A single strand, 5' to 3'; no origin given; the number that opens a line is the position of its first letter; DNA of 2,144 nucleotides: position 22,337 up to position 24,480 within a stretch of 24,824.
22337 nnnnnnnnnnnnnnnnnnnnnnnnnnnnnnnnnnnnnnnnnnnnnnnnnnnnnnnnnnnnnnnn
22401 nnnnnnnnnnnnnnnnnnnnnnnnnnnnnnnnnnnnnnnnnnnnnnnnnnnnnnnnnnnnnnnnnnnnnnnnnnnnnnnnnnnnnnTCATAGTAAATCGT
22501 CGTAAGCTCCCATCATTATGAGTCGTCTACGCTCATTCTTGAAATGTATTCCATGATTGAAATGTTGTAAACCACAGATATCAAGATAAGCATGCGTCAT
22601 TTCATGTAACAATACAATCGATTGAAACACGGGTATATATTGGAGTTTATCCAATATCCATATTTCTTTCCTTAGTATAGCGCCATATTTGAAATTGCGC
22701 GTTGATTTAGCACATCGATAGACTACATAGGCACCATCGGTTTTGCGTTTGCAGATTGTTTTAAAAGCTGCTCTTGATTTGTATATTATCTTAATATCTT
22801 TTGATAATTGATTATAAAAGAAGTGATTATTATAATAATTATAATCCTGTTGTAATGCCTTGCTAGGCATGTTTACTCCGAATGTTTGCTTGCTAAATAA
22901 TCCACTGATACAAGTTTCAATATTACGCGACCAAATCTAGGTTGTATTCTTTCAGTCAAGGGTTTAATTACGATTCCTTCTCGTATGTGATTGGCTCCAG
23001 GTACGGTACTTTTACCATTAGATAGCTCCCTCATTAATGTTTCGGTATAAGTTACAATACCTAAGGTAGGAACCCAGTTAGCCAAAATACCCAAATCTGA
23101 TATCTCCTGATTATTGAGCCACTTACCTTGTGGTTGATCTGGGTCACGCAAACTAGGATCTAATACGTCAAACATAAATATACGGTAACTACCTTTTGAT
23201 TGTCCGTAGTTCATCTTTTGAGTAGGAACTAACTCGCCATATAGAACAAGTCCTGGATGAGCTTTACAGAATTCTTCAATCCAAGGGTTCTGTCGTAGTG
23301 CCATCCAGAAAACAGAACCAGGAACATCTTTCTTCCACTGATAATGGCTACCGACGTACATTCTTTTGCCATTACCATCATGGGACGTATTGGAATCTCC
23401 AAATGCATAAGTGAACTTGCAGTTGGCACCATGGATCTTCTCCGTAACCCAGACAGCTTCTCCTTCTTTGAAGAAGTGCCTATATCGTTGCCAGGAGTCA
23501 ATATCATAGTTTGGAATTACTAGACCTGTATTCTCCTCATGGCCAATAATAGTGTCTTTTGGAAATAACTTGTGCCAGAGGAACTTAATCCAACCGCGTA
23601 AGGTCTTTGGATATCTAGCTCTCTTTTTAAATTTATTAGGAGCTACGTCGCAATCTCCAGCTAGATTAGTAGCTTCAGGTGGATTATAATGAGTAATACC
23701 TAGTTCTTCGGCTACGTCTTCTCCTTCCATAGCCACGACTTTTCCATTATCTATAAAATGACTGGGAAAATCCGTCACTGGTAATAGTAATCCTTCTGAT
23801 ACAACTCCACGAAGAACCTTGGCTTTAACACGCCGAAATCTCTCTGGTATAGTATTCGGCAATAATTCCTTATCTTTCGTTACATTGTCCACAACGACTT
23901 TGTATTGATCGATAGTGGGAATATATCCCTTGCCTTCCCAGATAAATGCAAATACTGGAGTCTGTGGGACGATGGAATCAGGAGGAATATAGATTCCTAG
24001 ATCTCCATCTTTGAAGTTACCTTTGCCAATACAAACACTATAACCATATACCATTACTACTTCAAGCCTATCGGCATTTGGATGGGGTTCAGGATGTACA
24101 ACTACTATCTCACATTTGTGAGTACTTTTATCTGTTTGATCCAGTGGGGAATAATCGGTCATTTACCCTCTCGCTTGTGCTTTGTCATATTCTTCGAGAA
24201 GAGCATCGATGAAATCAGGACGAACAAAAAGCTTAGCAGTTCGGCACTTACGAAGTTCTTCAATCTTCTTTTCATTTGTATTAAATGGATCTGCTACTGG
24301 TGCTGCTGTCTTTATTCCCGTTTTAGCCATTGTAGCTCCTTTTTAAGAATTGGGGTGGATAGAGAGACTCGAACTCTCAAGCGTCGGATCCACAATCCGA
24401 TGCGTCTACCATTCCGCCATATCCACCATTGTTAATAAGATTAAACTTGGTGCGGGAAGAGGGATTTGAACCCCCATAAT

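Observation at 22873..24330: Unusual fusion of a tRNA-binding OB domain to an Rnl2-type RNA ligase core, preceded by a tightly coupled 55-aa partner ORF and followed by tRNA-His and tRNA-Leu genes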

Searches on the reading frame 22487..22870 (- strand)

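Call 3: search_protein_families(library=pfam, proteins=[window:22487-22870:-], max_evalue=1)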
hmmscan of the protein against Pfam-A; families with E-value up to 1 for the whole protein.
window:22487-22870:- (127 aa): 3 families
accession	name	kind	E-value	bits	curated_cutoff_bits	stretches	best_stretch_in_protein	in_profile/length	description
PF10263.15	SprT-like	-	0.0014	18.9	25.6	1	44-114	40-92/108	SprT-like family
PF12315.14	DA1-like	-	0.026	14.4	25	1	81-106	91-116/213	Protein DA1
PF24372.1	DUF7528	-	0.04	14.5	27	1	29-57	17-46/111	Family of unknown function (DUF7528)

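Call 4: search_protein_families(library=phrogs, proteins=[window:22487-22870:-], max_evalue=0.01)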
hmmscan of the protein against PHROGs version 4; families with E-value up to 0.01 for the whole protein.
window:22487-22870:- (127 aa): 0 families

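Call 6: search_protein_families(library=ncbifam, proteins=[window:22487-22870:-], max_evalue=0.1)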
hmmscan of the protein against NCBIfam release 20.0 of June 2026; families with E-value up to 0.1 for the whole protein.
window:22487-22870:- (127 aa): 0 families

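Call 59: search_protein_families(library=padloc, proteins=[window:22487-22870:-], max_evalue=0.001)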
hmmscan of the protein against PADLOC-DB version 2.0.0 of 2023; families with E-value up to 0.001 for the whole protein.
window:22487-22870:- (127 aa): 0 families

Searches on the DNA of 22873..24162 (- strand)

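Call 62: search_rna_families(sources=[L001, L003, L004, L009, L010, L008], threshold=gathering)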
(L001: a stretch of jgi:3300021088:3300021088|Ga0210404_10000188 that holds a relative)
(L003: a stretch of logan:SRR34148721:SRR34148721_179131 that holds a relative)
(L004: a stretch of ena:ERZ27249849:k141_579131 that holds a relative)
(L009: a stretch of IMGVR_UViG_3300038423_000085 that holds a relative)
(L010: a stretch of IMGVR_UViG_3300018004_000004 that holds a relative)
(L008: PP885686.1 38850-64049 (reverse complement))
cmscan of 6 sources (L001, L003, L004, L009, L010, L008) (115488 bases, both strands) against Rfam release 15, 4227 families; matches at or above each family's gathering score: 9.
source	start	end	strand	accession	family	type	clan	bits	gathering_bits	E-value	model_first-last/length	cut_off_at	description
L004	19435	19507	+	RF00005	tRNA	Gene; tRNA;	CL00001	71.6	29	2.1e-13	1-71/71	no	tRNA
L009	13606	13678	+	RF00005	tRNA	Gene; tRNA;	CL00001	67.1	29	3.4e-12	1-71/71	no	tRNA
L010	21000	21072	+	RF00005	tRNA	Gene; tRNA;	CL00001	67.1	29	3.4e-12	1-71/71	no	tRNA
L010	5507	5578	+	RF00005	tRNA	Gene; tRNA;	CL00001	65.6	29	9e-12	1-71/71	no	tRNA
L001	9737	9809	+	RF00005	tRNA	Gene; tRNA;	CL00001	62.2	29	8e-11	1-71/71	no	tRNA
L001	9630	9712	+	RF00005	tRNA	Gene; tRNA;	CL00001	57.5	29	1.6e-09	1-71/71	no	tRNA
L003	9307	9392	+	RF00005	tRNA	Gene; tRNA;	CL00001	53.8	29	1.7e-08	1-71/71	no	tRNA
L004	5629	5703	+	RF00005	tRNA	Gene; tRNA;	CL00001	49.8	29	2e-07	1-71/71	no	tRNA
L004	19740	19825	+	RF00005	tRNA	Gene; tRNA;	CL00001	42.6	29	2e-05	1-71/71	no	tRNA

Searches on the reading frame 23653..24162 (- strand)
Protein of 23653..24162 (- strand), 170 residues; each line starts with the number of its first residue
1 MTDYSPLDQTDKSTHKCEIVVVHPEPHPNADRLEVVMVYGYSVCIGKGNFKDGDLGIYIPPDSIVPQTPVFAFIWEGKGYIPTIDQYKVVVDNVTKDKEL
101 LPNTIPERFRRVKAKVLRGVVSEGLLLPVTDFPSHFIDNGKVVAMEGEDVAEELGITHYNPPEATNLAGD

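Call 45: predict_structure(alignment_id=A3)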
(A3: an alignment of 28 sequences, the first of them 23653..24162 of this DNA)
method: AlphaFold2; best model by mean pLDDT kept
length: 170 residues; sequences in the alignment: 28
mean_pLDDT: 88.6   pTM: 0.80
mean pLDDT of the five models: 88.6, 88.3, 88.2, 87.4, 87.0
residues with pLDDT >= 90: 126; 70-90: 21; 50-70: 18; < 50: 5
segments of 3 or more residues with pLDDT < 50: 7-10
pLDDT, mean of each block of 10 residues (from residue 1): 53 77 98 97 97 98 95 95 89 77 91 96 97 93 95 93 64
secondary structure, 60 per line:
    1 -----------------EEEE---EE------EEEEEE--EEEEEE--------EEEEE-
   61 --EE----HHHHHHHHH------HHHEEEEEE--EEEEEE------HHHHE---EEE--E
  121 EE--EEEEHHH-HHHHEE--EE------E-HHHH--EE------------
elements in order: E18-21 E33-38 E41-46 E55-59 H69-77 E87-92 E95-100 H107-110 E115-117 E120-122 E125-128 H133-136 H151-154

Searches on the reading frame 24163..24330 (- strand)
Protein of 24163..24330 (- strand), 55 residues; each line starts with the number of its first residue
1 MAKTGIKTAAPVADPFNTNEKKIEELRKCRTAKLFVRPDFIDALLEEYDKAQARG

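Call 3: search_protein_families(library=pfam, proteins=[window:24163-24330:-], max_evalue=1)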
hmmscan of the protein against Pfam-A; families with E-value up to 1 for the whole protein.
window:24163-24330:- (55 aa): 1 family
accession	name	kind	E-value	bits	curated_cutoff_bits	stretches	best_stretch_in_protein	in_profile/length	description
PF04694.17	Corona_3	-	0.088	13.6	27.1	1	30-54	32-56/59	Coronavirus ORF3 protein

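Call 4: search_protein_families(library=phrogs, proteins=[window:24163-24330:-], max_evalue=0.01)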
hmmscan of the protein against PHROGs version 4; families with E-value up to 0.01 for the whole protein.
window:24163-24330:- (55 aa): 0 families

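Call 6: search_protein_families(library=ncbifam, proteins=[window:24163-24330:-], max_evalue=0.1)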
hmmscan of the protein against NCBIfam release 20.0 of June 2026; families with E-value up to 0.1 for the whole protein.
window:24163-24330:- (55 aa): 0 families

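Call 35: find_homologous_proteins(query=window:24163-24330:-, max_evalue=0.001)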
Query window:24163-24330:- (55 aa): 3 proteins with E <= 0.001 among 3 candidates.
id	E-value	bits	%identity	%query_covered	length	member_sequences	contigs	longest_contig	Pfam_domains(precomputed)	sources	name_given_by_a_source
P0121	2.5e-28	113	100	100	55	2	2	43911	-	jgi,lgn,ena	jgi:hypothetical protein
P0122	2.7e-15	73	72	96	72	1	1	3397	-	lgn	-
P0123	2.8e-15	73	76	91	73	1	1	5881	-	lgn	-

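Call 59: search_protein_families(library=padloc, proteins=[window:24163-24330:-], max_evalue=0.001)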
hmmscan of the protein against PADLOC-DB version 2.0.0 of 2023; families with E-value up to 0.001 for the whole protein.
window:24163-24330:- (55 aa): 0 families
